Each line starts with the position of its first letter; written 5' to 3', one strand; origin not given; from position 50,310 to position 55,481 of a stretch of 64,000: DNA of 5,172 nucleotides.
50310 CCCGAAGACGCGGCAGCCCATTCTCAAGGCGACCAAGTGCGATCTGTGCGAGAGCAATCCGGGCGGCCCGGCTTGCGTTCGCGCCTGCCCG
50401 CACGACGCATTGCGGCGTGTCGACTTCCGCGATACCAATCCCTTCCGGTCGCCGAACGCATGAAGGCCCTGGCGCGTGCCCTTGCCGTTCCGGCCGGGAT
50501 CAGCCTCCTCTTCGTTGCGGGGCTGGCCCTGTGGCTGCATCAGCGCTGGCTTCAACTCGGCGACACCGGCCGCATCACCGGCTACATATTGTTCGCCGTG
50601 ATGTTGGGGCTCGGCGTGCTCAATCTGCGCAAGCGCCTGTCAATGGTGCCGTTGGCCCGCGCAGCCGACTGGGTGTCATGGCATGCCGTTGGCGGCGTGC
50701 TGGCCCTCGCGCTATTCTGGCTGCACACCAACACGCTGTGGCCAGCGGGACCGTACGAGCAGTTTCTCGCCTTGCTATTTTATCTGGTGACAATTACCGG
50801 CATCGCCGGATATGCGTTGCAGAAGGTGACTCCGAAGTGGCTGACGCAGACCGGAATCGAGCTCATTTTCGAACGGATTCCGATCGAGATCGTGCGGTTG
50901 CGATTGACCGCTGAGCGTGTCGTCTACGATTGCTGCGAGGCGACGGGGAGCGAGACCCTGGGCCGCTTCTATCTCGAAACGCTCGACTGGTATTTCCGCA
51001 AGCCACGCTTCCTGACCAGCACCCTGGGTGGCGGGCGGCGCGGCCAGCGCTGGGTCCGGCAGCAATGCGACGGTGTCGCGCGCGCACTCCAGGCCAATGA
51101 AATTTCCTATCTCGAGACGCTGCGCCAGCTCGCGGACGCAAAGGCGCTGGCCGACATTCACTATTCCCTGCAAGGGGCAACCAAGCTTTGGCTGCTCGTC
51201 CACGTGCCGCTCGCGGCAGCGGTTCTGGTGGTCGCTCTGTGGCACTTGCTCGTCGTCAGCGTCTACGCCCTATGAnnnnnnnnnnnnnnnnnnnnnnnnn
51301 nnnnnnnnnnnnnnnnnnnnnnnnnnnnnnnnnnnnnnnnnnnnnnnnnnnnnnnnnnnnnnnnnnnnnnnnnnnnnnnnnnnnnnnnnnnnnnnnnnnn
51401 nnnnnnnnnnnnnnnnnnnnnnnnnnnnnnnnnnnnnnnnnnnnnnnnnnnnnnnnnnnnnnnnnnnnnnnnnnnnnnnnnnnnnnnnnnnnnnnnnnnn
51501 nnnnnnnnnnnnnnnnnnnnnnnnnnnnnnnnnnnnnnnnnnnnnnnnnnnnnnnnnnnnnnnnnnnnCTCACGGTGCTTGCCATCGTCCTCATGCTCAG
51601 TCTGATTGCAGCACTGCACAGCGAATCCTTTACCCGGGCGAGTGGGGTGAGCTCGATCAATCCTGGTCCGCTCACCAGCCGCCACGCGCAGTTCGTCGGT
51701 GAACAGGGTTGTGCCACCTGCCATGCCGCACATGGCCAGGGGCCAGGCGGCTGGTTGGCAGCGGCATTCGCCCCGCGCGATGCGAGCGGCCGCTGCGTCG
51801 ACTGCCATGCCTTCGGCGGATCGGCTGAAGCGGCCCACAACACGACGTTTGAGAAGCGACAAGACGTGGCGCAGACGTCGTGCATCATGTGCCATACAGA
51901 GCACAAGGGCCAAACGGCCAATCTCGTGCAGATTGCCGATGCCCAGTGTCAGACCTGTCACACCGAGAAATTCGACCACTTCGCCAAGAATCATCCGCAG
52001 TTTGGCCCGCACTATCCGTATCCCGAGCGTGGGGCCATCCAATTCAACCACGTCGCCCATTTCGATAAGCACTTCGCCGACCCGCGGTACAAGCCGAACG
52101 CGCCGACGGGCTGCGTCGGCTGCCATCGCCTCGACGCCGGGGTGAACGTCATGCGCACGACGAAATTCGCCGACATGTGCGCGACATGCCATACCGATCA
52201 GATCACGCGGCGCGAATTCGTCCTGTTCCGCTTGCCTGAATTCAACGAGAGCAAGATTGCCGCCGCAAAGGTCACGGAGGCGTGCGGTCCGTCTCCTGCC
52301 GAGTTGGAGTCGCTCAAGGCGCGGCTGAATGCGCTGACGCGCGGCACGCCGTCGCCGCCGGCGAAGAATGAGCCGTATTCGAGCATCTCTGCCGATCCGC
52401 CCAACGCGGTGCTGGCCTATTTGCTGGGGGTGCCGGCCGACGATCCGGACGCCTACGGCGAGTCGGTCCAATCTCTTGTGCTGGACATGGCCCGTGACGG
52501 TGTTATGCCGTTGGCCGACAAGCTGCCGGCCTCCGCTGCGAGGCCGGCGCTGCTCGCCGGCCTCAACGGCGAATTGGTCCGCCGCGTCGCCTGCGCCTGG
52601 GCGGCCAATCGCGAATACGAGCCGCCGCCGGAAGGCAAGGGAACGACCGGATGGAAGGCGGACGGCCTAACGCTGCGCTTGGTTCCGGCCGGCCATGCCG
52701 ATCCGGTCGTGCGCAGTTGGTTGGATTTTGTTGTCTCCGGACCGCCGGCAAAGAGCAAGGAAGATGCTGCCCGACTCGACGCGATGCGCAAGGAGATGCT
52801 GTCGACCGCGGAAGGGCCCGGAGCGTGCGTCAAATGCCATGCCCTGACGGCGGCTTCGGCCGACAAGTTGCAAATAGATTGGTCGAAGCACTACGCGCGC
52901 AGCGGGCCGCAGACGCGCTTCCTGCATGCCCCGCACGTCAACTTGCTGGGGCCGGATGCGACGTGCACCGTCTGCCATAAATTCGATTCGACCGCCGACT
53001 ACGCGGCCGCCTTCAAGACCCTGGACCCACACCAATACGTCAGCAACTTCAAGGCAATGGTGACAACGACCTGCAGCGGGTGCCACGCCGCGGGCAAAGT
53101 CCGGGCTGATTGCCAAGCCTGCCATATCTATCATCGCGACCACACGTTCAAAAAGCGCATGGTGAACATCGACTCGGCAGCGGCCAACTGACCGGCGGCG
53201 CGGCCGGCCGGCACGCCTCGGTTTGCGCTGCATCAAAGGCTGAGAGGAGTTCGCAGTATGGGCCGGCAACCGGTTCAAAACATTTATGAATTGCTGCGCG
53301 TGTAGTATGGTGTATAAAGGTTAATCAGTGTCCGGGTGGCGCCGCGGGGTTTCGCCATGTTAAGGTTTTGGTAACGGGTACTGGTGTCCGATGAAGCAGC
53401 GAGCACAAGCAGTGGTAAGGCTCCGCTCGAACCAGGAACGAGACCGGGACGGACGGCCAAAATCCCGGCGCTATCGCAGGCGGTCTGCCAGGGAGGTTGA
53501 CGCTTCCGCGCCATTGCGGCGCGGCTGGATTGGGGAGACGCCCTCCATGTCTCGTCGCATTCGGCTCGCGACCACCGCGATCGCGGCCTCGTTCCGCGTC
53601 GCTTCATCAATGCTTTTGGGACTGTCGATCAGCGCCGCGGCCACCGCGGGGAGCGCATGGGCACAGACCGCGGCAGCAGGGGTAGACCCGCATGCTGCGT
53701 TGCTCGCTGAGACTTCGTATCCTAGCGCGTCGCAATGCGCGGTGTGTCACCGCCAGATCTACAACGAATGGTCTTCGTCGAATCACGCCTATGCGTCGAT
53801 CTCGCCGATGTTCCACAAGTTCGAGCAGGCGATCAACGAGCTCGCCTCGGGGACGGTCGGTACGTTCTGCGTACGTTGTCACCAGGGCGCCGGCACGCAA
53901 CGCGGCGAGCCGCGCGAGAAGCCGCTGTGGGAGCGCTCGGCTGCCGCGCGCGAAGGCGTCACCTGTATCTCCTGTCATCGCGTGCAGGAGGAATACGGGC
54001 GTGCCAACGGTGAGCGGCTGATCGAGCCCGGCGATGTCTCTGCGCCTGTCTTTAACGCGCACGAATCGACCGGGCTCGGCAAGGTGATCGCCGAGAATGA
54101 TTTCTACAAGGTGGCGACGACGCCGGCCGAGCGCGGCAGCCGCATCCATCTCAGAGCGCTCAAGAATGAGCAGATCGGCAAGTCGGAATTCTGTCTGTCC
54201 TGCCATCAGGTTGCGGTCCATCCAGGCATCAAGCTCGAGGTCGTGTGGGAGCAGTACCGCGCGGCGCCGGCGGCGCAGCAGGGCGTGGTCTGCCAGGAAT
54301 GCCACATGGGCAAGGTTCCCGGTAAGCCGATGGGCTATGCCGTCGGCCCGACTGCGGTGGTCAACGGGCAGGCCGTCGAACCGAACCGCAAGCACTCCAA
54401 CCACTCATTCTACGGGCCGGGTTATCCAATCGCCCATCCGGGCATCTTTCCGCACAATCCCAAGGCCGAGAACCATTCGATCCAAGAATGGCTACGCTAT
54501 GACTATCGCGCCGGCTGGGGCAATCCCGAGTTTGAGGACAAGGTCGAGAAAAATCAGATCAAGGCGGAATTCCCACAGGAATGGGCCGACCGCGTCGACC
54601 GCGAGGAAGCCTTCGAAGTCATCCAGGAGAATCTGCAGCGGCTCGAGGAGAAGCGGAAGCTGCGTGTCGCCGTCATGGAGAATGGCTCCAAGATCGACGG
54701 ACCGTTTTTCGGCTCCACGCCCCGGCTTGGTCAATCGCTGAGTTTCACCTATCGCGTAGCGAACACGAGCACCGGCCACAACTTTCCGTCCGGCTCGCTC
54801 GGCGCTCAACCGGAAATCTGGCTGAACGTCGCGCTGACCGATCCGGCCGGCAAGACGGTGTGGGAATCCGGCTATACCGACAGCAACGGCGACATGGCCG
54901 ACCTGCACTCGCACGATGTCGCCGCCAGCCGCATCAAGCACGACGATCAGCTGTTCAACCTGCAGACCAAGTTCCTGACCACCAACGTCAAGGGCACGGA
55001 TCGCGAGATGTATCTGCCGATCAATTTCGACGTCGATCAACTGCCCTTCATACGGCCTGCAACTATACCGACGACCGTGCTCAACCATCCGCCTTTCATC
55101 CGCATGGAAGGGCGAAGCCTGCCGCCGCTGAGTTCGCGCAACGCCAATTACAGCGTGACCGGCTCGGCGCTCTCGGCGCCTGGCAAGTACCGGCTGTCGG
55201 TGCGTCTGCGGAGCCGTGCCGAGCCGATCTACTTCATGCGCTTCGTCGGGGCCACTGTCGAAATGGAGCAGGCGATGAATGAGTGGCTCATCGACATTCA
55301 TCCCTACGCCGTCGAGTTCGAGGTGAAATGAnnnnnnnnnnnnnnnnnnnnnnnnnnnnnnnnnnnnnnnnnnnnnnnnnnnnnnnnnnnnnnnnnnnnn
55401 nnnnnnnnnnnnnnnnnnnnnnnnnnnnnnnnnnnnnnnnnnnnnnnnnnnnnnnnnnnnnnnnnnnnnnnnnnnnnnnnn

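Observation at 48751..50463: Cyclic-nucleotide-binding domains fused to a four-cluster Fe-S electron-transfer module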

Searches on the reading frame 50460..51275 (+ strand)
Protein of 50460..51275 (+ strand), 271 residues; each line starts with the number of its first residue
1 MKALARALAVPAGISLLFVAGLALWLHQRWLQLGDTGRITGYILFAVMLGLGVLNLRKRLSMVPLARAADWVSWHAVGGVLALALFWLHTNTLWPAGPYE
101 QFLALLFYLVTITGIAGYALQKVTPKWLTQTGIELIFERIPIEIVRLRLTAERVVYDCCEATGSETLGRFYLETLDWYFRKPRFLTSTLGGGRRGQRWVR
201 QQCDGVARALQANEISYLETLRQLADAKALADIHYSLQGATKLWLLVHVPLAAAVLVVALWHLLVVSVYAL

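Call 3: search_protein_families(library=pfam, proteins=[window:50460-51275:+], max_evalue=0.01)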
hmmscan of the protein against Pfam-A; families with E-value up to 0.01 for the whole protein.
window:50460-51275:+ (271 aa): 0 families

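Call 4: search_protein_families(library=ncbifam, proteins=[window:50460-51275:+], max_evalue=0.01)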
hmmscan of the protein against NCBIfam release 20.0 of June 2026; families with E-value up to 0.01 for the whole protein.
window:50460-51275:+ (271 aa): 0 families

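Call 27: find_homologous_proteins(query=window:50460-51275:+, max_evalue=0.001)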
Query window:50460-51275:+ (271 aa): 66 proteins with E <= 0.001 among 8000 candidates.
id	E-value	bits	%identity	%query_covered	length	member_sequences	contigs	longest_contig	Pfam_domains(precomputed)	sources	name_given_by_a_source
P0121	1.3e-173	594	100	100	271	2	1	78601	-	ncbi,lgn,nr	ncbi:MAG: hypothetical protein HY246_10265 [Proteobacteria bacterium]|nr:hypothetical protein [Pseud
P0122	1.3e-87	312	61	89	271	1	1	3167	-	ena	-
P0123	3.9e-84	300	56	90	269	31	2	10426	-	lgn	-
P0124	6.4e-81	290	55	90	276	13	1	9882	-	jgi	jgi:hypothetical protein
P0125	8.5e-81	289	54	89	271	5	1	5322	-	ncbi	-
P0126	3.9e-80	287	55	89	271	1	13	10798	-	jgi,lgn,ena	-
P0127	8.2e-80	286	53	89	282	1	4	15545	-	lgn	-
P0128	8.6e-80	286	53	100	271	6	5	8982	-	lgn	-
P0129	8.2e-79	283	52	90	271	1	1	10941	-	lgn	-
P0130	1.4e-78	282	54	89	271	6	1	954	-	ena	-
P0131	1.4e-78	282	55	89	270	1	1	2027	-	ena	-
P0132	2.7e-78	281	55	89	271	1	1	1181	-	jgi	jgi:hypothetical protein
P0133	6.3e-78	280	53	89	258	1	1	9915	-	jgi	jgi:hypothetical protein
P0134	1.7e-77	279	51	99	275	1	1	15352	-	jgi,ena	-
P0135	2.1e-77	278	53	92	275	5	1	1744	-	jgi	jgi:hypothetical protein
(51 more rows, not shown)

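Call 37: predict_structure(alignment_id=A3)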
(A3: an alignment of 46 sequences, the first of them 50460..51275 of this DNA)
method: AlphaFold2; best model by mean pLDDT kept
length: 271 residues; sequences in the alignment: 46
mean_pLDDT: 91.9   pTM: 0.82
mean pLDDT of the five models: 91.9, 91.2, 90.5, 87.7, 87.1
residues with pLDDT >= 90: 206; 70-90: 58; 50-70: 7; < 50: 0
segments of 3 or more residues with pLDDT < 50: none
pLDDT, mean of each block of 10 residues (from residue 1): 77 92 89 84 94 79 75 90 95 93 97 94 90 92 98 98 97 98 94 94 97 98 97 96 95 95 88 57
secondary structure, 60 per line:
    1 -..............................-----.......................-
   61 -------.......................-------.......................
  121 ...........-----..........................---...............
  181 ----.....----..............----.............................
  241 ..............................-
elements in order: H2-31 H37-59 H68-90 H98-131 H137-162 H166-180 H185-189 H194-207 H212-270

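Call 47: search_solved_structures(query=A3, max_evalue=1)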
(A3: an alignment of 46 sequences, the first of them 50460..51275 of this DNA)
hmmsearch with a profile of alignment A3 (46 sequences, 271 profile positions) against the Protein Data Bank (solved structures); distinct sequences matched with E-value up to 1: 1.
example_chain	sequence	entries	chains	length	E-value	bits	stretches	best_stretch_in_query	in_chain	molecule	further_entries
1flc_B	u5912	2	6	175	0.72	12.1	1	99-162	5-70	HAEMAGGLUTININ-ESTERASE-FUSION GLYCOPROTEIN | Hemagglutinin-esterase-fusion glycoprotein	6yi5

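Call 67: search_protein_families(library=pfam, proteins=[window:50460-51275:+], max_evalue=5)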
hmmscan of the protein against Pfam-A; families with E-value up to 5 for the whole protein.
window:50460-51275:+ (271 aa): 1 family
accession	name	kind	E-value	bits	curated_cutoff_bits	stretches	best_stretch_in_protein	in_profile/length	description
PF14358.11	DUF4405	-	0.27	12.2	26.7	1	39-90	15-62/66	Domain of unknown function (DUF4405)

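Call 73: fold_search(model_id=the predicted structure, library=pdb)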
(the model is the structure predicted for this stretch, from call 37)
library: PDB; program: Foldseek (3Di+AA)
matches with E <= 10: 127; with E <= 0.001: 0
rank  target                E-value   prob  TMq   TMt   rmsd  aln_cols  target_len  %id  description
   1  4knf_B                5.6e-01  0.16  0.17  0.19  21.8       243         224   15  Crystal structure of a blue-light absorbing proteorhodopsin double-mutant D97N/Q105L from HOT75 (released 2013-06-05)
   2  8wcw_A                6.4e-01  0.13  0.18  0.10  25.9       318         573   11  Cryo-EM structure of MsRv1273c/72c from Mycobacterium smegmatis in the IFapo state (released 2025-03-26)
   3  5jeq                  7.0e-01  0.28  0.21  0.23  11.1       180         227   14  Fragment of nitrate/nitrite sensor histidine kinase NarQ (R50K) in symmetric apo state (released 2017-05-31)
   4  6xyn                  9.7e-01  0.25  0.20  0.30  10.5       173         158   13  Crystal structure of a proteolytic fragment of NarQ comprising sensor and TM domains (released 2020-03-04)
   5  5jgp                  1.0e+00  0.28  0.23  0.26  10.3       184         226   16  Crystal structure of the nitrate/nitrite sensor NarQ fragment bound with iodide ions (released 2017-05-31)
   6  6yue                  1.3e+00  0.20  0.23  0.25  10.5       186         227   13  Fragment of nitrate/nitrite sensor histidine kinase NarQ (R50S variant) (released 2020-05-06)
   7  5iji                  1.4e+00  0.21  0.22  0.25  11.1       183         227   14  Fragment of nitrate/nitrite sensor histidine kinase NarQ (WT) in symmetric holo state (released 2017-05-31)
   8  2iiu_B                1.4e+00  0.15  0.19  0.24  20.9       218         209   10  Crystal structure of a putative PhoU-like phosphate regulatory protein (NP_719307.1) from Shewanella oneidensis MR-1 a (released 2006-10-17)
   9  2d1l_A                1.4e+00  0.11  0.18  0.19  27.4       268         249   10  Structure of F-actin binding domain IMD of MIM (Missing In Metastasis) (released 2006-09-12)
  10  4kly_E                1.5e+00  0.12  0.19  0.21  21.3       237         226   12  Crystal structure of a blue-light absorbing proteorhodopsin mutant D97N from HOT75 (released 2013-06-05)
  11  5jef_B                1.6e+00  0.28  0.24  0.28  10.6       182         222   14  Fragment of nitrate/nitrite sensor histidine kinase NarQ (WT) in asymmetric holo state (released 2017-05-31)
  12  3qap                  1.6e+00  0.13  0.21  0.24  24.6       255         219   14  Crystal structure of Natronomonas pharaonis sensory rhodopsin II in the ground state (released 2011-09-14)
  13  2olt_A                1.9e+00  0.12  0.19  0.24  21.8       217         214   12  Crystal structure of a phou-like protein (so_3770) from shewanella oneidensis mr-1 at 2.00 A resolution (released 2007-02-06)
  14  1x04                  1.9e+00  0.08  0.15  0.18  19.9       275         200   11  Crystal structure of endophilin BAR domain (mutant) (released 2006-05-02)
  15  8f6r_A                2.0e+00  0.10  0.17  0.21  22.7       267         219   15  CryoEM structure of designed modular protein oligomer C6-79 (released 2023-11-29)
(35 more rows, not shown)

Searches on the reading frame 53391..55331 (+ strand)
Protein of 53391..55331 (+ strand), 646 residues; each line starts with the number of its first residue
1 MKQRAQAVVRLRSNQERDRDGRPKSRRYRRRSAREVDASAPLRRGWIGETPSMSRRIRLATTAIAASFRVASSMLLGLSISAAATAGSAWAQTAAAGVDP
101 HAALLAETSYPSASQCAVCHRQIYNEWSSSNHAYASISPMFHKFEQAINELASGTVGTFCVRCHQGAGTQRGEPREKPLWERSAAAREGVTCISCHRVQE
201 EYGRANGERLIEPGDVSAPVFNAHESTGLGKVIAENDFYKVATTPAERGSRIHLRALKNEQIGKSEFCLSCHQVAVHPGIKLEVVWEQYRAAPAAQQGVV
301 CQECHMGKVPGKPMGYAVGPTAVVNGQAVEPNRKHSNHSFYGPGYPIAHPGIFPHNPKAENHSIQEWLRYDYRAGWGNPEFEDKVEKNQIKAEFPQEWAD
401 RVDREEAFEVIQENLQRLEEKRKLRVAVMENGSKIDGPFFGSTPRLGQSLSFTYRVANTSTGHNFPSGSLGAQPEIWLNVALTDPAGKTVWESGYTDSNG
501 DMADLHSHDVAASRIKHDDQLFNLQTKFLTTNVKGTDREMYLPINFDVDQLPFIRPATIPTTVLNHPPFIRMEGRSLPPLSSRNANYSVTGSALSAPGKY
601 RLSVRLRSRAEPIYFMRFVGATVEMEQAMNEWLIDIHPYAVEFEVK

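Call 3: search_protein_families(library=pfam, proteins=[window:53391-55331:+], max_evalue=0.01)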
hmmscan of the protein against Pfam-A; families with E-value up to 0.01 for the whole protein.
window:53391-55331:+ (646 aa): 6 families
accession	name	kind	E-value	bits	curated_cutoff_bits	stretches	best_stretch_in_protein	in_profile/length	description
PF13435.11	Cytochrome_C554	-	5.6e-09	37.3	20.8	1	115-196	1-83/84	Cytochrome c554 and c-prime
PF14522.11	Cytochrome_C7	-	7.5e-07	29.3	24.8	1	113-197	13-67/67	Cytochrome c7 and related cytochrome c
PF22113.1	Mtrc-MtrF_II-IV_dom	-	4e-06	26.9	30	1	112-201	80-168/176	Outer membrane cytochrome MtrC/MtrF-like, domains II/IV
PF14537.11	Cytochrom_c3_2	-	1.2e-05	26.1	25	0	114-200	7-68/79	Cytochrome c3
PF03264.19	Cytochrom_NNT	-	1.8e-05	25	24.1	0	159-197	127-165/174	NapC/NirT cytochrome c family, N-terminal region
PF02335.20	Cytochrom_C552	-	0.00034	20.1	24.1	0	286-309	232-255/438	Cytochrome c552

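Call 4: search_protein_families(library=ncbifam, proteins=[window:53391-55331:+], max_evalue=0.01)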
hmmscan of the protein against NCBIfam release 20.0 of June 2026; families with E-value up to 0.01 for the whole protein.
window:53391-55331:+ (646 aa): 9 families
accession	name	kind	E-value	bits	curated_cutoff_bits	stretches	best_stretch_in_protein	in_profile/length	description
NF041028.1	decahem_GSU2203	exception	2.5e-07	30.2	325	1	112-201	100-186/317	GSU2203 family decaheme c-type cytochrome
TIGR03508.1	decahem_SO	subfamily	3.5e-07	29.9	192.2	1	101-200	22-105/258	DmsE family decaheme c-type cytochrome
NF040886.1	cyt_C_like_Sec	equivalog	3.9e-07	29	250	1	109-139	42-71/423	multiheme c-type cytochrome (seleno)protein ExtKL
NF041198.1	UshA_like_PCGU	equivalog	0.00023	19.9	275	1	106-198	401-481/519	UshA-like (seleno)protein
TIGR01904.2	GSu_C4xC__C2xCH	domain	0.00052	19.7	27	1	161-205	27-65/73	CxxxxCH/CxxCH domain c-type cytochrome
TIGR04315.1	octaheme_Shew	subfamily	0.00075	18.6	375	0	114-208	21-115/440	tetrathionate reductase family octaheme c-type cytochrome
TIGR03153.1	cytochr_NrfH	equivalog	0.0016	18.5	134.2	0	148-197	93-134/138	cytochrome c nitrite reductase small subunit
NF008659.0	PRK11659.1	equivalog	0.0035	17.1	184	0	116-199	78-145/188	cytochrome c nitrite reductase pentaheme subunit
NF043010.1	Cyt554_Nsmonas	equivalog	0.0093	15.4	400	0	103-203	21-122/238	cytochrome c-550 CycA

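Call 46: search_solved_structures(query=window:53547-55331:+, max_evalue=0.01)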
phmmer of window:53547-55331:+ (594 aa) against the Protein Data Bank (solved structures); distinct sequences matched with E-value up to 0.01: 1.
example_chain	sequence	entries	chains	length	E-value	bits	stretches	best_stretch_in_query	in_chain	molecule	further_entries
5ze8_A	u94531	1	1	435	4.3e-07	31.9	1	43-156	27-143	cytochrome c552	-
